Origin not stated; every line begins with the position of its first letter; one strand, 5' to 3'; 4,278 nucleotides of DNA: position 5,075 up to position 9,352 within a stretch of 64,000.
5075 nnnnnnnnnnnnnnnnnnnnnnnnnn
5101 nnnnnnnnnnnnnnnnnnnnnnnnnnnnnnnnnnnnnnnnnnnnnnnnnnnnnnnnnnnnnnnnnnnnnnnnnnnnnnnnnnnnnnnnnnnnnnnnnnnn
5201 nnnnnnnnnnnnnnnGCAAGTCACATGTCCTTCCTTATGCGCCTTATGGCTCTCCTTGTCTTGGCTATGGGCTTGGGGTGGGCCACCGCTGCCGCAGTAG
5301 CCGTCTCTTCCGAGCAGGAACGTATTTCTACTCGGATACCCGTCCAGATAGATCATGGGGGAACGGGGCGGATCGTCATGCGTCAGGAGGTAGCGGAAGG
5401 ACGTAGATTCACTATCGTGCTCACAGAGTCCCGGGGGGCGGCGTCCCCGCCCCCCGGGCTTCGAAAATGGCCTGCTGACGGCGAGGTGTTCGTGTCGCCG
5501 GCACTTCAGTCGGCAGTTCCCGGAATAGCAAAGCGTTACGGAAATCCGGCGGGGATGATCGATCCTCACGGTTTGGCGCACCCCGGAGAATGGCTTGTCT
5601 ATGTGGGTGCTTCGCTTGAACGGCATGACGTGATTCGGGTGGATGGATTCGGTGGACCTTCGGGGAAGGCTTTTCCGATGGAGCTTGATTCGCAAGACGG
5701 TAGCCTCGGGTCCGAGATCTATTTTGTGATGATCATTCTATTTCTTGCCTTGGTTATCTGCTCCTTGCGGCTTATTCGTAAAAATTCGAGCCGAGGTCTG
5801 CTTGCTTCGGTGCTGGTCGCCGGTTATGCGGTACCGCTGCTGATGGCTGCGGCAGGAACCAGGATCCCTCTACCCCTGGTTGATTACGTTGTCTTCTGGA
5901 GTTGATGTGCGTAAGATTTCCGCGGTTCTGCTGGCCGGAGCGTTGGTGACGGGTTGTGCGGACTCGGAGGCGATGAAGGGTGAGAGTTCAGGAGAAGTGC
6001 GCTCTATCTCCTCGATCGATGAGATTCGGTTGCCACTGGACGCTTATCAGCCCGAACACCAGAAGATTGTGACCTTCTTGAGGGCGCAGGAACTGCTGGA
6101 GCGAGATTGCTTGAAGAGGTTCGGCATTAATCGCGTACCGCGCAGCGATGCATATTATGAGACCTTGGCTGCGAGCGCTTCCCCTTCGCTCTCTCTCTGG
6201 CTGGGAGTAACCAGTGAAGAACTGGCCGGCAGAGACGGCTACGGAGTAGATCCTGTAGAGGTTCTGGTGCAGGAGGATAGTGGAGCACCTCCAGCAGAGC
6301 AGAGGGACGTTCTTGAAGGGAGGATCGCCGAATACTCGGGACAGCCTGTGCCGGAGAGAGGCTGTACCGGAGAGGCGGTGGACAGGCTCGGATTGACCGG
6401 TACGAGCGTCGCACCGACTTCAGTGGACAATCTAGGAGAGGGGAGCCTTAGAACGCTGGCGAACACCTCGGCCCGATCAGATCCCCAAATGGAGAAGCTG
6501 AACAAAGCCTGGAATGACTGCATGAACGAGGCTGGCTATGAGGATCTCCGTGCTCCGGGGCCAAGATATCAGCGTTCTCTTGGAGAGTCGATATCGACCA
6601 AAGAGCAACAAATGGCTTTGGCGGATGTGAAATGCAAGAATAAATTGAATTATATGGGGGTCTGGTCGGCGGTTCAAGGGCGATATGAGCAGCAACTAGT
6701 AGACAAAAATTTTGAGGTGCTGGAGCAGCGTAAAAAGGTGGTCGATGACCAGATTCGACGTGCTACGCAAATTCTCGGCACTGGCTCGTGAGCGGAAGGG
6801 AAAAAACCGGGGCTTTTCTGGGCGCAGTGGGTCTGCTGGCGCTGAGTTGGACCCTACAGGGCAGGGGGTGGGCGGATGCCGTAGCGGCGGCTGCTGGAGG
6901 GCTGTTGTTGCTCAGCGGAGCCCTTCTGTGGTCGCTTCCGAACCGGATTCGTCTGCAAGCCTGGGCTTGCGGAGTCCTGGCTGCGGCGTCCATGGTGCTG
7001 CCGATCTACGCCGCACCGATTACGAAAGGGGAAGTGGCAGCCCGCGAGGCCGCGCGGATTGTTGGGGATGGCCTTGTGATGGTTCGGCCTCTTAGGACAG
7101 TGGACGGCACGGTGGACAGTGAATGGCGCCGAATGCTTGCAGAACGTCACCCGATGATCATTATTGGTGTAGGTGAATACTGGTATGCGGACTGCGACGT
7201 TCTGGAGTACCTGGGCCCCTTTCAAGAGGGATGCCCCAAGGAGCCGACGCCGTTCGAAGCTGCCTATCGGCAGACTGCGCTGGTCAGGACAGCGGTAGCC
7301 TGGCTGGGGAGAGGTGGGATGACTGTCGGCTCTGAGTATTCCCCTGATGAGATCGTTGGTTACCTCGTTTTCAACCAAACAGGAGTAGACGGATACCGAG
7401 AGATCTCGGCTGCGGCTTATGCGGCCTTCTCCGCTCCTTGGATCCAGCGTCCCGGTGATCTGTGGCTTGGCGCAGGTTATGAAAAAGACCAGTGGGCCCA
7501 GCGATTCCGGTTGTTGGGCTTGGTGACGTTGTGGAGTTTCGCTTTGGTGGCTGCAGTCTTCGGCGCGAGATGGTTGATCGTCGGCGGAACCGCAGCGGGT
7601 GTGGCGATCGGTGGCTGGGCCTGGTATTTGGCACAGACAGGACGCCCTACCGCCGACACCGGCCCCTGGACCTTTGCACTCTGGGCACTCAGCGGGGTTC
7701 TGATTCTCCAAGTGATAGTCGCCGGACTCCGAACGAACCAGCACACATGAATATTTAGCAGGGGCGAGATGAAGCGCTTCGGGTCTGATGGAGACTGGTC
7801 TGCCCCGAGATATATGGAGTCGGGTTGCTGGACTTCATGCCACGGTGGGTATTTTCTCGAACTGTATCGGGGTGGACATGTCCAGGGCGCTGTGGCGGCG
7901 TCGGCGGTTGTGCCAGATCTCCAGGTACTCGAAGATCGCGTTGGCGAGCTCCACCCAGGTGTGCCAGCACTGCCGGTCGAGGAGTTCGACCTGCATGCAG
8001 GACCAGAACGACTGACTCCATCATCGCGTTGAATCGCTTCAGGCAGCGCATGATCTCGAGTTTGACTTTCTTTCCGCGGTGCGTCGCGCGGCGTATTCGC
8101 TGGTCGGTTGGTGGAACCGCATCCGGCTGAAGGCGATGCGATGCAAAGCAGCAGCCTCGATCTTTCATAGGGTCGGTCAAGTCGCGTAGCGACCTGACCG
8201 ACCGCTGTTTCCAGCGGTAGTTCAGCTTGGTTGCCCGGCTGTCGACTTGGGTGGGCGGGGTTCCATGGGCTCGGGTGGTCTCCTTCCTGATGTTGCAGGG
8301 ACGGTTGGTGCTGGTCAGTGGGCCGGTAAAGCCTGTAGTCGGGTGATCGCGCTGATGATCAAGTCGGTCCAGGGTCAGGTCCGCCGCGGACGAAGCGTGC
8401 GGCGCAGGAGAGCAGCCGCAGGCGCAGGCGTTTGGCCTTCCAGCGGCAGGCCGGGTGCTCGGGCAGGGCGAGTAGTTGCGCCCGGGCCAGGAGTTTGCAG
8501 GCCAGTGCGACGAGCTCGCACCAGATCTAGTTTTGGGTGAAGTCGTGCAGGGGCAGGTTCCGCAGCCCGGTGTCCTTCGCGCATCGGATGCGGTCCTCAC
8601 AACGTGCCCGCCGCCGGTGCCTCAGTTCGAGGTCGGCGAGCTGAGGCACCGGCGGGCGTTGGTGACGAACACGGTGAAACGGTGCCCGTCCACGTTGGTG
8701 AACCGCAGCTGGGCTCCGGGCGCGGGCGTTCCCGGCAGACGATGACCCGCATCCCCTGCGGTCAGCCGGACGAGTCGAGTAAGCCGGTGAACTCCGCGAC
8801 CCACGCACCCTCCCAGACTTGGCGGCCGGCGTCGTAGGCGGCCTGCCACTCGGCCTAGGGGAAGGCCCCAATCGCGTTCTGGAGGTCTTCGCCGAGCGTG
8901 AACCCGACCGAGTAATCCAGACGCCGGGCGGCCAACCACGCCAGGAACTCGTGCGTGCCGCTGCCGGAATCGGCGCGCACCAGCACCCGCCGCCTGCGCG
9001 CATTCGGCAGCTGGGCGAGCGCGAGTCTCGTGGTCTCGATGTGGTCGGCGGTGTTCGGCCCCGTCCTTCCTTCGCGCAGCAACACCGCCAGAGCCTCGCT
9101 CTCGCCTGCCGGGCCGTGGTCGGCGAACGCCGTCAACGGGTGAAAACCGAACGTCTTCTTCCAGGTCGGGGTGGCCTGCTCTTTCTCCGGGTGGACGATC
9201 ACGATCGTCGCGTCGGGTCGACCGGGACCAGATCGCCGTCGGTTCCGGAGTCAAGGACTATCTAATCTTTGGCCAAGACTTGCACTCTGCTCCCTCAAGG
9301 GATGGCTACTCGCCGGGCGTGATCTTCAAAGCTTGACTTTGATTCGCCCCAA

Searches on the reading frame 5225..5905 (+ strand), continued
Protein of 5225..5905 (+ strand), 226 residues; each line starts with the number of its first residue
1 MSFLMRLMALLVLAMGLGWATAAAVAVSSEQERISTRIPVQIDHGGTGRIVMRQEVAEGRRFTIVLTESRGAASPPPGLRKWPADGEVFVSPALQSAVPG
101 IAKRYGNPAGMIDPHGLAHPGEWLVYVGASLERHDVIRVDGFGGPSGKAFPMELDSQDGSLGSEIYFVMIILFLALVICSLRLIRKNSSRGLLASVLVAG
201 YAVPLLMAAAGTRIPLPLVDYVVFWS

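Call 104: get_annotated_region(hit=H32, flank=3500)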
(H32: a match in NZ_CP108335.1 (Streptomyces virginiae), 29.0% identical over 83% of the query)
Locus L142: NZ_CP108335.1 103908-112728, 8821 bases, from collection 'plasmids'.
description: Streptomyces virginiae strain NBC_00131 plasmid unnamed1, complete sequence
organism: Streptomyces virginiae (NCBI taxid 1961)
taxonomy: Bacteria; Actinomycetota; Actinomycetes; Kitasatosporales; Streptomycetaceae; Streptomyces; Streptomyces virginiae
host: -; source: -; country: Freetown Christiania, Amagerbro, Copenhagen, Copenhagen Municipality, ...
typing (MOB-suite, as given by PLSDB): non-mobilizable
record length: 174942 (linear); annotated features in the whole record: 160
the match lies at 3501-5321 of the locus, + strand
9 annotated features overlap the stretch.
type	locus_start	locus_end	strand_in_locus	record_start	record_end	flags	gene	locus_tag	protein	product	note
CDS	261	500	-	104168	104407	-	-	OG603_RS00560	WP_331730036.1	hypothetical protein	-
CDS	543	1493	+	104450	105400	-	-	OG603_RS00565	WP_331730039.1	hypothetical protein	-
CDS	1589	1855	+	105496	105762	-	-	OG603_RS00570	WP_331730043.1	hypothetical protein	-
CDS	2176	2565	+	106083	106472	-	-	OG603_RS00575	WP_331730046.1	hypothetical protein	-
CDS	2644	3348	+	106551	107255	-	-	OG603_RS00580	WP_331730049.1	ABC transporter ATP-binding protein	-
CDS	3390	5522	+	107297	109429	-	-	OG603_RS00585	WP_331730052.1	hypothetical protein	-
CDS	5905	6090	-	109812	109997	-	-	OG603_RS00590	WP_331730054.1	hypothetical protein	-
CDS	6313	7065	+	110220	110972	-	-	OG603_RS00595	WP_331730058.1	hypothetical protein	-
CDS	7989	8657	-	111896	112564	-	-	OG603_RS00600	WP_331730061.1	hypothetical protein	-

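Call 105: get_annotated_region(hit=H33, flank=3500)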
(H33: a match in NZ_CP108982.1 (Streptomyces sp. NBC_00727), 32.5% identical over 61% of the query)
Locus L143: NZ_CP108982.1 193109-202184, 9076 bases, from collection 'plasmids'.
description: Streptomyces sp. NBC_00727 plasmid unnamed1, complete sequence
organism: Streptomyces sp. NBC_00727 (NCBI taxid 2903675)
taxonomy: Bacteria; Actinomycetota; Actinomycetes; Kitasatosporales; Streptomycetaceae; Streptomyces; Streptomyces sp. NBC 00727
host: -; source: -; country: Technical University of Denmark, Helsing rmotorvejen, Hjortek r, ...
typing (MOB-suite, as given by PLSDB): mobilizable; relaxase MOBP
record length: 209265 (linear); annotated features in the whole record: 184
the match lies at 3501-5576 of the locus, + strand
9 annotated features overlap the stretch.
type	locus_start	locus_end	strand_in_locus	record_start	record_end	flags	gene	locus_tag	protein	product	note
CDS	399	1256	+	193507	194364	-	ltrA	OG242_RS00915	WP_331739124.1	group II intron reverse transcriptase/maturase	GO:0000373 - Group II intron splicing [Evidence IEA]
CDS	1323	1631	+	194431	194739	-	-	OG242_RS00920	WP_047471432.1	transposase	GO:0006313 - DNA transposition [Evidence IEA]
CDS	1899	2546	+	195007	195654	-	-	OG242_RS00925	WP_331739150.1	IS3 family transposase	-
CDS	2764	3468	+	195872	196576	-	-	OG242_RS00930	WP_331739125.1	ABC transporter ATP-binding protein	-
CDS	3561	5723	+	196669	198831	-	-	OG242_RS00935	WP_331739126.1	ABC transporter permease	-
CDS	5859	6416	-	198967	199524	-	-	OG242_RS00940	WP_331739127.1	hypothetical protein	-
CDS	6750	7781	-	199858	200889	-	-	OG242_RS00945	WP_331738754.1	hypothetical protein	-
CDS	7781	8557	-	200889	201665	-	-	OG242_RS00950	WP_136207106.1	ATP-binding protein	-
CDS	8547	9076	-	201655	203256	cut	-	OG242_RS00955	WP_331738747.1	DDE-type integrase/transposase/recombinase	GO:0015074 - DNA integration [Evidence IEA]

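Call 106: get_annotated_region(hit=H35, flank=3500)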
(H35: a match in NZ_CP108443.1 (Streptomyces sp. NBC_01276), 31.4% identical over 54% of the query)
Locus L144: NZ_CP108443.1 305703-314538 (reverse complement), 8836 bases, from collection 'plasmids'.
description: Streptomyces sp. NBC_01276 plasmid unnamed1, complete sequence
organism: Streptomyces sp. NBC_01276 (NCBI taxid 2903808)
taxonomy: Bacteria; Actinomycetota; Actinomycetes; Kitasatosporales; Streptomycetaceae; Streptomyces; Streptomyces sp. NBC 01276
host: -; source: -; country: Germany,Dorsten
typing (MOB-suite, as given by PLSDB): non-mobilizable; mating-pair formation MPF_T
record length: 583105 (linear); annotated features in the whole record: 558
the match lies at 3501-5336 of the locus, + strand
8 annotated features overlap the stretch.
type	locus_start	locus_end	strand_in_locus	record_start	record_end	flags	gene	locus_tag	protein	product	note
CDS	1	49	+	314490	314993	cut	-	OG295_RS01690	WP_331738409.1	MarR family transcriptional regulator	GO:0006355 - regulation of DNA-templated transcription [Evidence IEA]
CDS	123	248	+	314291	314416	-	-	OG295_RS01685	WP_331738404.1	hypothetical protein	-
CDS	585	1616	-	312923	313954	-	-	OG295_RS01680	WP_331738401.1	hypothetical protein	-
CDS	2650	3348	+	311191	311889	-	-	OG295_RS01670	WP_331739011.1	ABC transporter ATP-binding protein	-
CDS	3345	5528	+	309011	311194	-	-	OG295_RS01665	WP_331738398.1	hypothetical protein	-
CDS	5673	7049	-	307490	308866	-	-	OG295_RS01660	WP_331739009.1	serine/threonine-protein kinase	GO:0006468 - protein phosphorylation [Evidence IEA]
CDS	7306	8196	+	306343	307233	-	-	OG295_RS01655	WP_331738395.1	DUF4232 domain-containing protein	-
CDS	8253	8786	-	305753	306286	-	-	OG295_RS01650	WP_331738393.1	hypothetical protein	-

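Call 107: get_annotated_region(hit=H36, flank=3500)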
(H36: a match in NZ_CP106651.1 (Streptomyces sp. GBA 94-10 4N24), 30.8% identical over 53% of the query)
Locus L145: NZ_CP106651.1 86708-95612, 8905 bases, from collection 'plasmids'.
description: Streptomyces sp. GBA 94-10 4N24 strain GBA 94-10 plasmid pGBA1, complete sequence
organism: Streptomyces sp. GBA 94-10 4N24 (NCBI taxid 1218177)
taxonomy: Bacteria; Actinomycetota; Actinomycetes; Kitasatosporales; Streptomycetaceae; Streptomyces; Streptomyces sp. GBA 94-10 4N24
host: -; source: Phakellia ventilabrum,sponge; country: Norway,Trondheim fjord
typing (MOB-suite, as given by PLSDB): mobilizable; replicon rep_cluster_43; relaxase MOBP
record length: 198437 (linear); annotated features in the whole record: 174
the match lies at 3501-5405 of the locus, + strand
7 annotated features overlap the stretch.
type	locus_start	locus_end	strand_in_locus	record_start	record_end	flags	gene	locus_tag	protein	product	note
CDS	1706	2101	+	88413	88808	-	-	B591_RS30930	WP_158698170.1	hypothetical protein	-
CDS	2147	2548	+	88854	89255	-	-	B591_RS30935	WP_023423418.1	hypothetical protein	-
CDS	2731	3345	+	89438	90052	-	-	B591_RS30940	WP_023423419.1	ABC transporter ATP-binding protein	-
CDS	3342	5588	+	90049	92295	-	-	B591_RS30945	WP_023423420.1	hypothetical protein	-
CDS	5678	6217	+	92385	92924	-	-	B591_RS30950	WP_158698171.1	hypothetical protein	-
CDS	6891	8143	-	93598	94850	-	-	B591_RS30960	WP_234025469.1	IS3 family transposase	-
CDS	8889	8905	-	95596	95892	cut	-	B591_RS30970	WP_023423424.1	barstar family protein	-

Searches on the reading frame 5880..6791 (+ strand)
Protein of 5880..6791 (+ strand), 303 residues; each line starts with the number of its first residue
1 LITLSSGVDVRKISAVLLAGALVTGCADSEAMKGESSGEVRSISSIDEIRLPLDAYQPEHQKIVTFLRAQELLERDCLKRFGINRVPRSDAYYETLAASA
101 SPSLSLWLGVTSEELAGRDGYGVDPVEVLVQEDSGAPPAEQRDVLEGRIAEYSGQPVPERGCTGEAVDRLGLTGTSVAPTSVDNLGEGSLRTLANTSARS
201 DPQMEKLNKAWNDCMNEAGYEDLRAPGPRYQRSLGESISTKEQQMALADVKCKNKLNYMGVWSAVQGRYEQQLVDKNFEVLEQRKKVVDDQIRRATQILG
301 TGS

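Call 3: search_protein_families(library=pfam, proteins=[window:5880-6791:+], max_evalue=0.1)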
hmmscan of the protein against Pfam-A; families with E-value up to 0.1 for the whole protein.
window:5880-6791:+ (303 aa): 0 families

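Call 4: search_protein_families(library=ncbifam, proteins=[window:5880-6791:+], max_evalue=0.1)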
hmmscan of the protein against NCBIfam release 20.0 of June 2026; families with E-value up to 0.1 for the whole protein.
window:5880-6791:+ (303 aa): 0 families

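Call 10: search_protein_families(library=padloc, proteins=[window:5880-6791:+], max_evalue=0.01)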
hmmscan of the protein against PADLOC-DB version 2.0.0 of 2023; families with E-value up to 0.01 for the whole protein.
window:5880-6791:+ (303 aa): 0 families

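Call 46: find_homologous_proteins(query=window:5880-6788:+, max_evalue=0.001)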
Query window:5880-6788:+ (303 aa): 3 proteins with E <= 0.001 among 8000 candidates.
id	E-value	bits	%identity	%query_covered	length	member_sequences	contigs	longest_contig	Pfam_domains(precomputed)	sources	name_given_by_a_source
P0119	4.0e-189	645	100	97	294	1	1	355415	-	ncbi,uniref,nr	ncbi:hypothetical protein [Actinocorallia populi]|uniref:hypothetical protein n=1 Tax=Actinocorallia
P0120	3.7e-19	88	29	94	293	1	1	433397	-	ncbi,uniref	ncbi:hypothetical protein ACTMSW_14995 [Micromonospora sp. BQ11]|uniref:hypothetical protein n=1 Tax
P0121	4.9e-11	61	27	86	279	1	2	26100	-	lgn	-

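Call 47: find_encoding_contigs(protein=P0120, flank=10000, max_places=3)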
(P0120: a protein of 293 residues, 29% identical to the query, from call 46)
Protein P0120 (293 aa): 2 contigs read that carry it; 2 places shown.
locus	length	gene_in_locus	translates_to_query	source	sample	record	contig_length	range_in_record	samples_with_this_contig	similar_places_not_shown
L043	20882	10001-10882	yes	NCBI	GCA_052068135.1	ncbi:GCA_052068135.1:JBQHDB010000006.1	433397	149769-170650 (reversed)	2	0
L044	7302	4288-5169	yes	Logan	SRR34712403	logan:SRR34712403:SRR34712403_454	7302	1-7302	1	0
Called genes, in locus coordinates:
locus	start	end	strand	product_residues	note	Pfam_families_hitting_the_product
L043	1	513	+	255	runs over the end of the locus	PF19054:DUF5753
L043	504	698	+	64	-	PF04149:DUF397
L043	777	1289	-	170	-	PF01661:Macro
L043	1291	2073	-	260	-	PF07264:EI24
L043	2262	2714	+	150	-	PF00005:ABC_tran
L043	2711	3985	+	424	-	PF07730:HisKA_3, PF02518:HATPase_c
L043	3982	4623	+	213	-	PF00072:Response_reg, PF00196:GerE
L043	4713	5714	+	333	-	PF08279:HTH_11, PF12840:HTH_20 (faint), PF19187:HTH_PafC (faint), PF21476:PF0610-like_N (faint), PF13280:WYL, PF25583:WCX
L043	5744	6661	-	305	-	PF00106:adh_short, PF13561:adh_short_C2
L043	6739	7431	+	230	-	PF10127:RlaP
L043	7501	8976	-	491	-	PF05787:PhoX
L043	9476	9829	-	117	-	PF03995:Inhibitor_I36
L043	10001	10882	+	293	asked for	-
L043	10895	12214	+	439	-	PF01471:PG_binding_1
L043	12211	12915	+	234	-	PF00005:ABC_tran, PF02463:SMC_N (faint), PF13304:AAA_21 (faint)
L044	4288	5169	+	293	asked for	-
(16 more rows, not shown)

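Call 48: find_encoding_contigs(protein=P0121, flank=10000, max_places=3)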
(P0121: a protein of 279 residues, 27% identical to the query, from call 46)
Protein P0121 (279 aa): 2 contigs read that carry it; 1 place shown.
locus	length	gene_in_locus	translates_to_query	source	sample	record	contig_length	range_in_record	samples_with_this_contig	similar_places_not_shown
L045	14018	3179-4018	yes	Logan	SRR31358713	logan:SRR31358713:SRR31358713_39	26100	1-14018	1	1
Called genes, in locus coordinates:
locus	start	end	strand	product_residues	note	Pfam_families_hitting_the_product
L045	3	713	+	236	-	?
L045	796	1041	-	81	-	-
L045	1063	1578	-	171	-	PF13006:Nterm_IS4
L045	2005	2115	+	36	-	-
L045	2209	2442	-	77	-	PF00196:GerE (weak)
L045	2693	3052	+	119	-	-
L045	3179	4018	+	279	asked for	-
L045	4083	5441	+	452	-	-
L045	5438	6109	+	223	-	PF00005:ABC_tran, PF02463:SMC_N (faint), PF13304:AAA_21 (faint)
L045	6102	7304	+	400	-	PF12704:MacB_PCD, PF02687:FtsX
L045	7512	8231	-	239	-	PF00665:rve (weak), PF13610:DDE_Tnp_IS240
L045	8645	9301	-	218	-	PF00440:TetR_N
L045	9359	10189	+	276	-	PF00106:adh_short, PF08659:KR, PF13460:NAD_binding_10 (weak), PF13561:adh_short_C2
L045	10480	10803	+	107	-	PF12680:SnoaL_2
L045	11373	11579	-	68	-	-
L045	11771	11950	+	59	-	-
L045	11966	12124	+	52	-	-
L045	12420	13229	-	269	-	-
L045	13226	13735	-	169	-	PF04542:Sigma70_r2, PF08281:Sigma70_r4_2, PF04545:Sigma70_r4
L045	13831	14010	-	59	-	-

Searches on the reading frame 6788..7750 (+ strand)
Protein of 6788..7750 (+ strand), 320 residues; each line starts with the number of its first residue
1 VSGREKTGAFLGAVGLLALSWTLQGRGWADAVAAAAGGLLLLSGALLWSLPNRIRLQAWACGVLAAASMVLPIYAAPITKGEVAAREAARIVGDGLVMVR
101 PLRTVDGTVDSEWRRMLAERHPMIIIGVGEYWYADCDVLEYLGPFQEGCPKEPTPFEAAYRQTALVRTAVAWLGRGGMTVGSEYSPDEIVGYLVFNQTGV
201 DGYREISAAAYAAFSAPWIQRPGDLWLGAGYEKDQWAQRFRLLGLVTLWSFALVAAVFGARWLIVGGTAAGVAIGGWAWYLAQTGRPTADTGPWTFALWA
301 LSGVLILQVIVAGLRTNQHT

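Call 3: search_protein_families(library=pfam, proteins=[window:6788-7750:+], max_evalue=0.1)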
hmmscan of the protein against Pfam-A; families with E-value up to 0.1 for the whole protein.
window:6788-7750:+ (320 aa): 0 families

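Call 4: search_protein_families(library=ncbifam, proteins=[window:6788-7750:+], max_evalue=0.1)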
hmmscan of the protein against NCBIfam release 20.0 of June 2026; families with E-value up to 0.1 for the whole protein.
window:6788-7750:+ (320 aa): 1 family
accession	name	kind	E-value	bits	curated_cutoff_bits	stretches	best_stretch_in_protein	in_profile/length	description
NF004324.0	PRK05717.1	equivalog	0.0095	15.5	384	1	10-91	138-218/258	SDR family oxidoreductase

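Call 10: search_protein_families(library=padloc, proteins=[window:6788-7750:+], max_evalue=0.01)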
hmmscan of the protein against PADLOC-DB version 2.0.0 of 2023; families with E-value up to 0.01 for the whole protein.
window:6788-7750:+ (320 aa): 0 families

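Call 89: search_dna_similar(query=window:6788-7747:+, collection=plasmids, mode=protein, max_evalue=0.001, max_rows=8)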
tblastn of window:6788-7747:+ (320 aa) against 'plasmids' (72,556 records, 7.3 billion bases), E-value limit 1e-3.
No match.

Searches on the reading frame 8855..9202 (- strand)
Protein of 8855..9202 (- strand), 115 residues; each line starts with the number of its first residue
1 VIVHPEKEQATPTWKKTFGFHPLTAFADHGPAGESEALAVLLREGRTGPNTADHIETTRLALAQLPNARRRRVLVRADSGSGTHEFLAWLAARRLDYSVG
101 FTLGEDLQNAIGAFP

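Call 117: search_dna_similar(query=window:8855-9202:-, collection=plasmids, mode=protein, max_evalue=0.00001, max_rows=5)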
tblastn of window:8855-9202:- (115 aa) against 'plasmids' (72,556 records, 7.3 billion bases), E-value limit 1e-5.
Records with a match: 150; places in all: 296; records where one place covers at least 80% of the query: 134.
Best place of each record, by identity: 60-80% 2; <60% 148.
By first word of the organism name: Streptomyces 75; Rhodococcus 33; Mycobacterium 9; Pseudonocardia 5; Mycolicibacterium 5; Kitasatospora 3; Gordonia 3; Arthrobacter 3; Dietzia 3; Corynebacterium 2; and 7 more.
By predicted mobility (MOB-suite, as given by PLSDB): non-mobilizable 77; mobilizable 65; conjugative 8.
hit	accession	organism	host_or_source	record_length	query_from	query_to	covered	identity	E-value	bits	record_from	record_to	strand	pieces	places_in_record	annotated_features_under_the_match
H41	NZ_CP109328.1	Streptomyces sp. NBC_01591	-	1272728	1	115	99%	58.8%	1e-23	133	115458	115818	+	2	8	none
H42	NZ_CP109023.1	Streptomyces sp. NBC_00667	-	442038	1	115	100%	57.5%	1e-33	129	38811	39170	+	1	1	IS1380 family transposase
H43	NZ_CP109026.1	Streptomyces sp. NBC_00664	-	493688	1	115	100%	57.5%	1e-33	129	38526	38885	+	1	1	IS1380 family transposase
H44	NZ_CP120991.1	Streptomyces sp. Alt1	-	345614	1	115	100%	56.7%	1e-32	126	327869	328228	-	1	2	none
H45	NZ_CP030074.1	Streptomyces cadmiisoli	Whole organism,soil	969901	1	115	100%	56.7%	2e-32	126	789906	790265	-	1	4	none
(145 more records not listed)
